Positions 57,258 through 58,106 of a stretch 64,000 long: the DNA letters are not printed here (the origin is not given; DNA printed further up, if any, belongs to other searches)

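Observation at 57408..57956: Second, extremely Met-rich member of the NPxxY repeat family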

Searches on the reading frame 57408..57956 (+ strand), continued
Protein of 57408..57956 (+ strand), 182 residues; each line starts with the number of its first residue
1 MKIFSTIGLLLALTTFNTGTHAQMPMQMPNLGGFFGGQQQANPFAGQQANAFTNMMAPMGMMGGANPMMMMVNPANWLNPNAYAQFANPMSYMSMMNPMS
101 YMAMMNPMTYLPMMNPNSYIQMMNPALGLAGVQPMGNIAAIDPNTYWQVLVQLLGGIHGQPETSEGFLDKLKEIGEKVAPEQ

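Call 34: find_encoding_contigs(protein=P0024, flank=8000, max_places=2)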
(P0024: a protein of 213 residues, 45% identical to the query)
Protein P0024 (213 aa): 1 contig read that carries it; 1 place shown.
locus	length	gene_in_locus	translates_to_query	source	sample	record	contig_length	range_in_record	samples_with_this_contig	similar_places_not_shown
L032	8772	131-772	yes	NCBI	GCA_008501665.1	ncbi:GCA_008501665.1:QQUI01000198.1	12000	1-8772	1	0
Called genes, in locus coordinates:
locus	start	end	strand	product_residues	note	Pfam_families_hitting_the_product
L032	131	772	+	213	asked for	-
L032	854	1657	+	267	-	PF13442:Cytochrome_CBB3 (faint), PF00034:Cytochrom_C (weak)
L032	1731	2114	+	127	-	PF03625:DUF302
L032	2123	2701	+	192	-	PF13640:2OG-FeII_Oxy_3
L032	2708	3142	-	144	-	-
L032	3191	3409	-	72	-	-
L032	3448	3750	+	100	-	-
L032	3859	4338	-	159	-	PF13686:DrsE_2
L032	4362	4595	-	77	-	PF01206:TusA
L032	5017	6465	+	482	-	PF01435:Peptidase_M48, PF12895:ANAPC3 (faint), PF14863:Alkyl_sulf_dimr (faint), PF13428:TPR_14 (faint), PF13432:TPR_16, PF14559:TPR_19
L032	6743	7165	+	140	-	PF00034:Cytochrom_C (weak), PF13442:Cytochrome_CBB3 (weak)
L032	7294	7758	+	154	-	PF13501:SoxY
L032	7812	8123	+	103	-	PF08770:SoxZ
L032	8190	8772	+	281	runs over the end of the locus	PF21342:SoxA-TsdA_cyt-c (faint)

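Call 59: fold_search(model_id=the predicted structure, library=pdb)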
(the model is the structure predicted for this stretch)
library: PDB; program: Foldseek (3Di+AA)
matches with E <= 10: 0; with E <= 0.001: 0
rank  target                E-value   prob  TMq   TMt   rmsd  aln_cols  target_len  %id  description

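Call 73: find_related_loci(query=A1, collection=metagenome_contigs, flank=6000)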
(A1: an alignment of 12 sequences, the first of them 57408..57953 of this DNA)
Query A1 (182 aa) in metagenome_contigs; peptide patterns used: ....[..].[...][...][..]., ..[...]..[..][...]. (x = any residue, [..] = any of these).
163 stretches matched a pattern; 31 encode a relative of the query (tblastn E <= 1e-3); 31 distinct loci.
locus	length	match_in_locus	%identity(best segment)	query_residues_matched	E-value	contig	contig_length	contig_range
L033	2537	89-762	51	41-177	2e-27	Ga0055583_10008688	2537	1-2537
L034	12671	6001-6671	51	42-177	1e-26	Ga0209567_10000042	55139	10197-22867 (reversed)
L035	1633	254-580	47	65-181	2e-24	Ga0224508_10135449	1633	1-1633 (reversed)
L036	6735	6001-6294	48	77-178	5e-22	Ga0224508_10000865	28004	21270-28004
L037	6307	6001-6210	56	56-123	6e-19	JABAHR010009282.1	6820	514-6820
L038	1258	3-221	55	56-126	5e-19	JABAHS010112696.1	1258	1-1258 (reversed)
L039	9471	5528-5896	35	32-178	2e-17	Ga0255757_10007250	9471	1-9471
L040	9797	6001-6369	35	32-178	2e-17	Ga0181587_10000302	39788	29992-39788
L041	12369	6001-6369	34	32-178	7e-17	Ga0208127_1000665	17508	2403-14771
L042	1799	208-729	32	2-178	1e-16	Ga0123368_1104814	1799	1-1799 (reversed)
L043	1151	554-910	39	69-182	3e-16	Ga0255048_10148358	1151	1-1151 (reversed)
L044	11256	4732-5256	36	52-179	5e-17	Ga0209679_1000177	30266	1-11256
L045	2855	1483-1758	45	60-148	7e-16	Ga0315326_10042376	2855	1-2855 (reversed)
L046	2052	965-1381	45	52-150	1e-14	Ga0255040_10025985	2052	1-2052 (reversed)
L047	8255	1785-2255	47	36-150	1e-14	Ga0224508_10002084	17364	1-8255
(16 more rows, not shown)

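Call 77: find_homologous_proteins(query=L027:7686-8978:+, max_evalue=1e-20)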
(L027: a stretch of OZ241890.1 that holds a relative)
Query L027:7686-8978:+ (431 aa): 407 proteins with E <= 1e-20 among 3434 candidates; the best 120 are listed.
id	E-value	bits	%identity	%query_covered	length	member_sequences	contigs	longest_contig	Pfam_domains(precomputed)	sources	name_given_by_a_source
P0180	2.6e-284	960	100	100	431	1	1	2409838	PF03625.21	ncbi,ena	-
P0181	1.2e-152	527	58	100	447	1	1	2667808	PF03625.21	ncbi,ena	-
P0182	2.4e-149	516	57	100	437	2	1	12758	PF03625.21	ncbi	-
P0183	1.1e-148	514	57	100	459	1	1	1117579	PF03625.21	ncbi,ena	-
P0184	3.5e-148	512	54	100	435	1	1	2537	PF03625.21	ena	-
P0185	3.3e-147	509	58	100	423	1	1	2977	PF03625.21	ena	-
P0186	5.3e-147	508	56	100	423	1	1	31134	PF03625.21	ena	-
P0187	1.2e-146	507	53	100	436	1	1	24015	PF03625.21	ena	-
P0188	2.2e-146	506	56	100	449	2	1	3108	PF03625.21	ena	-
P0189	2.4e-146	506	59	100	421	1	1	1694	PF03625.21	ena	-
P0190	3.3e-146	505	54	100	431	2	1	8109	PF03625.21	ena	-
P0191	1.2e-145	504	53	100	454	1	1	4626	PF03625.21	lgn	-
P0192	2.7e-145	502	56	100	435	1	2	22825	PF03625.21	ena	-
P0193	2.9e-145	502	57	95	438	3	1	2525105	PF03625.21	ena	-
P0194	2.9e-145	502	56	100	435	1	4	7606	PF03625.21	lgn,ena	-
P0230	1.3e-135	471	51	99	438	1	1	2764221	PF03625.21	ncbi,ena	-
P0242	2.3e-121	424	69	57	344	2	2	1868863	PF03625.21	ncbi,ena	-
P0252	9.8e-117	408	53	81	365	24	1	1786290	PF03625.21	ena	-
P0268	1.6e-102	362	63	55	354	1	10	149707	PF03625.21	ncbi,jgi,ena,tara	tara:strand:- start:540 stop:1604 length:1065 start_codon:yes stop_codon:yes gene_type:complete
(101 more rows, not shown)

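Call 79: find_encoding_contigs(protein=P0268, flank=7000, max_places=3)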
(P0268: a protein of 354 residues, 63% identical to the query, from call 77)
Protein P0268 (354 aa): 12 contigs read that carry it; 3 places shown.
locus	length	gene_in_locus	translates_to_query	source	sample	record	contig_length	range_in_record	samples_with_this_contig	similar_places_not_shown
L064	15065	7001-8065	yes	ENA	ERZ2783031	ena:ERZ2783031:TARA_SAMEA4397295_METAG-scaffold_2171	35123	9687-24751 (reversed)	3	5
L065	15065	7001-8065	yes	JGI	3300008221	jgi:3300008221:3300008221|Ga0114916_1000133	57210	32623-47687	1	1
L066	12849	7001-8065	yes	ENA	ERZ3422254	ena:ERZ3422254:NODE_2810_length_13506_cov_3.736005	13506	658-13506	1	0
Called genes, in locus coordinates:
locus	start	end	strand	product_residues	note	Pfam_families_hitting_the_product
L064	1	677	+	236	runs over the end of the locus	PF01618:MotA_ExbB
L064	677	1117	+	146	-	PF02472:ExbD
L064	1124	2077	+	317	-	PF06519:TolA (faint), PF13103:TonB_2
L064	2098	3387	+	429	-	PF04052:TolB_N, PF26550:Tricorn_2nd, PF00930:DPPIV_N (faint), PF07676:PD40 (weak), PF25174:Beta-prop_THOC3 (weak), PF26549:Tricorn_N, PF07676:PD40, PF26549:Tricorn_N, +2 more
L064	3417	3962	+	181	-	PF00691:OmpA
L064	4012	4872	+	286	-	PF13424:TPR_12 (faint), PF16331:TolA_bind_tri, PF13428:TPR_14 (faint), PF14559:TPR_19 (faint), PF00515:TPR_1 (faint), PF13525:YfiO, PF13432:TPR_16, PF13174:TPR_6 (weak), +1 more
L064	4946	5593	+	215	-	PF04055:Radical_SAM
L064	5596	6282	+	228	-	PF00733:Asn_synthase (weak), PF06508:QueC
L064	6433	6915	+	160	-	PF02635:DsrE (faint), PF13686:DrsE_2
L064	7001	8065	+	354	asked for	PF03625:DUF302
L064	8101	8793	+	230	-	-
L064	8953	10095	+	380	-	PF04143:Sulf_transp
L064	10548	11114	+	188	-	PF11157:DUF2937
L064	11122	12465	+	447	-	PF04892:VanZ-LLP1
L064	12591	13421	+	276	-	-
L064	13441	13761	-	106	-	PF08770:SoxZ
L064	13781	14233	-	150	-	PF13501:SoxY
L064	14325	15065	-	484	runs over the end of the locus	PF01435:Peptidase_M48, PF14559:TPR_19 (weak)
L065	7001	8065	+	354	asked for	PF03625:DUF302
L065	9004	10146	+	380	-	PF04143:Sulf_transp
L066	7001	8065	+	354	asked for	PF03625:DUF302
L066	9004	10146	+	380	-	PF04143:Sulf_transp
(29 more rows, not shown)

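Call 81: list_cluster_members(proteins=[P0268, L064:2098-3387:+, L027:10385-11530:+])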
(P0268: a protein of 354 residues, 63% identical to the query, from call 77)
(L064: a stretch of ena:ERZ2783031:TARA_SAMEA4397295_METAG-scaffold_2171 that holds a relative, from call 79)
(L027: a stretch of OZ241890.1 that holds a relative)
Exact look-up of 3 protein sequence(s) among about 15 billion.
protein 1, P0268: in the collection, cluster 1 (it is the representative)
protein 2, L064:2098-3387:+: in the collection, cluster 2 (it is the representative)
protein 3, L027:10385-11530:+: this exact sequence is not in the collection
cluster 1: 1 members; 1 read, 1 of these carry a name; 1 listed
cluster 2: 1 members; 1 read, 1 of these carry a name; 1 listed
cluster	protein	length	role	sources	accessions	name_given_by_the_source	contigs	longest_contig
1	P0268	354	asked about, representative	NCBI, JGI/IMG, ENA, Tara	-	strand:- start:540 stop:1604 length:1065 start_codon:yes stop_codon:yes gene_type:complete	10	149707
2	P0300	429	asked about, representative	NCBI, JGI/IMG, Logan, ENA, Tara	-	strand:- start:21038 stop:22327 length:1290 start_codon:yes stop_codon:yes ...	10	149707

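Call 84: find_encoding_contigs(protein=P0252, flank=5000, max_places=1)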
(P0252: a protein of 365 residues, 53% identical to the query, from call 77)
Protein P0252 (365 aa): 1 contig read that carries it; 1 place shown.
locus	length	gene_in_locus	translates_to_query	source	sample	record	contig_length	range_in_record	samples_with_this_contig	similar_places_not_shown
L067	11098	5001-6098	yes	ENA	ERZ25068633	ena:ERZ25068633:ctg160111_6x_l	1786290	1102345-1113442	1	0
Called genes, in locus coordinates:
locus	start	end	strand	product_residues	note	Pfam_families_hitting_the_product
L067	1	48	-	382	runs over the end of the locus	PF13011:LZ_Tnp_IS481 (weak), PF13384:HTH_23 (weak), PF13518:HTH_28, PF13565:HTH_32, PF00665:rve, PF13683:rve_3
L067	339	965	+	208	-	PF13686:DrsE_2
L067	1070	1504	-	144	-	PF02082:Rrf2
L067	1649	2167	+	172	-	PF11845:Tll0287-like (weak)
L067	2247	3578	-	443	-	PF07992:Pyr_redox_2, PF21706:FCSD_central, PF09242:FCSD-flav_bind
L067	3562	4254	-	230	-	PF00034:Cytochrom_C (faint)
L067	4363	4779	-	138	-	PF03264:Cytochrom_NNT, PF14522:Cytochrome_C7 (faint)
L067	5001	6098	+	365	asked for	PF03625:DUF302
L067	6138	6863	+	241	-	-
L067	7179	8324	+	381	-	PF04143:Sulf_transp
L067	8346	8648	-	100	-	PF08770:SoxZ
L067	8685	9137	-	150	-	PF13501:SoxY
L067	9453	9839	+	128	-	PF04247:SirB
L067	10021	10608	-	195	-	-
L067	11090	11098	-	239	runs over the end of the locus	PF00117:GATase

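Call 85: find_encoding_contigs(protein=P0242, flank=5000, max_places=1)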
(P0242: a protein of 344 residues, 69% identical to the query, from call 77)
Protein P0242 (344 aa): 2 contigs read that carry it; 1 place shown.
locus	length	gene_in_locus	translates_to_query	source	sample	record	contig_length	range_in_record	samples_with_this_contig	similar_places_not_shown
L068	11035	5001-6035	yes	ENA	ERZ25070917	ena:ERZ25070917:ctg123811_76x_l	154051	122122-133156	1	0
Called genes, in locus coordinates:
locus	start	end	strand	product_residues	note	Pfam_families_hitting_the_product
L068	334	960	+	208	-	PF13686:DrsE_2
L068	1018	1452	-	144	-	PF02082:Rrf2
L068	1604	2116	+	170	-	PF11845:Tll0287-like (weak)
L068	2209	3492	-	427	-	PF07992:Pyr_redox_2, PF21706:FCSD_central, PF09242:FCSD-flav_bind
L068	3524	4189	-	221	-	PF13442:Cytochrome_CBB3 (faint), PF00034:Cytochrom_C (faint)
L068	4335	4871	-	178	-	PF03264:Cytochrom_NNT, PF14522:Cytochrome_C7 (faint), PF09699:Paired_CXXCH_1 (faint), PF14537:Cytochrom_c3_2 (faint)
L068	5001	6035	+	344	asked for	PF03625:DUF302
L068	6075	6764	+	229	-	-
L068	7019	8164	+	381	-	PF04143:Sulf_transp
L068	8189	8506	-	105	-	PF08770:SoxZ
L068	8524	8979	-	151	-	PF13501:SoxY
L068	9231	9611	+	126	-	PF04247:SirB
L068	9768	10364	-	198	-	-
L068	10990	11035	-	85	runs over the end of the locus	PF26604:CBU_0592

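Call 86: find_encoding_contigs(protein=P0230, flank=5000, max_places=1)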
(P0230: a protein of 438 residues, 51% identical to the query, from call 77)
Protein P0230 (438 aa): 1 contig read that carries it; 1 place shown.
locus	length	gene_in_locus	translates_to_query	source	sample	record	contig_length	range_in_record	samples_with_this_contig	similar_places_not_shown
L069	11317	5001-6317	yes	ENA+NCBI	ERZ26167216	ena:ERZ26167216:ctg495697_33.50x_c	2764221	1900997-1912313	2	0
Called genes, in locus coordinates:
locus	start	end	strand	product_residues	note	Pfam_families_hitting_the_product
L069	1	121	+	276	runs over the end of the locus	-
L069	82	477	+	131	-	-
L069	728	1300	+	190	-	PF13686:DrsE_2, PF02635:DsrE (faint)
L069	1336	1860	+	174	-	PF11845:Tll0287-like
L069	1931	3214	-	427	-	PF07992:Pyr_redox_2, PF21706:FCSD_central, PF09242:FCSD-flav_bind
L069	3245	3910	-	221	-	PF13442:Cytochrome_CBB3 (faint)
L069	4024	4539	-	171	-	PF03264:Cytochrom_NNT, PF09699:Paired_CXXCH_1 (faint), PF14537:Cytochrom_c3_2 (faint), PF02085:Cytochrom_CIII (faint)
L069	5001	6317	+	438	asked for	PF03625:DUF302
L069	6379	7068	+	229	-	-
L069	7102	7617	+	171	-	-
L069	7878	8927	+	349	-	PF04143:Sulf_transp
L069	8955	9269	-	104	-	PF08770:SoxZ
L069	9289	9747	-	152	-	PF13501:SoxY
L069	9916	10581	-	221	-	PF00702:Hydrolase, PF13419:HAD_2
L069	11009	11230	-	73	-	PF03349:Toluene_X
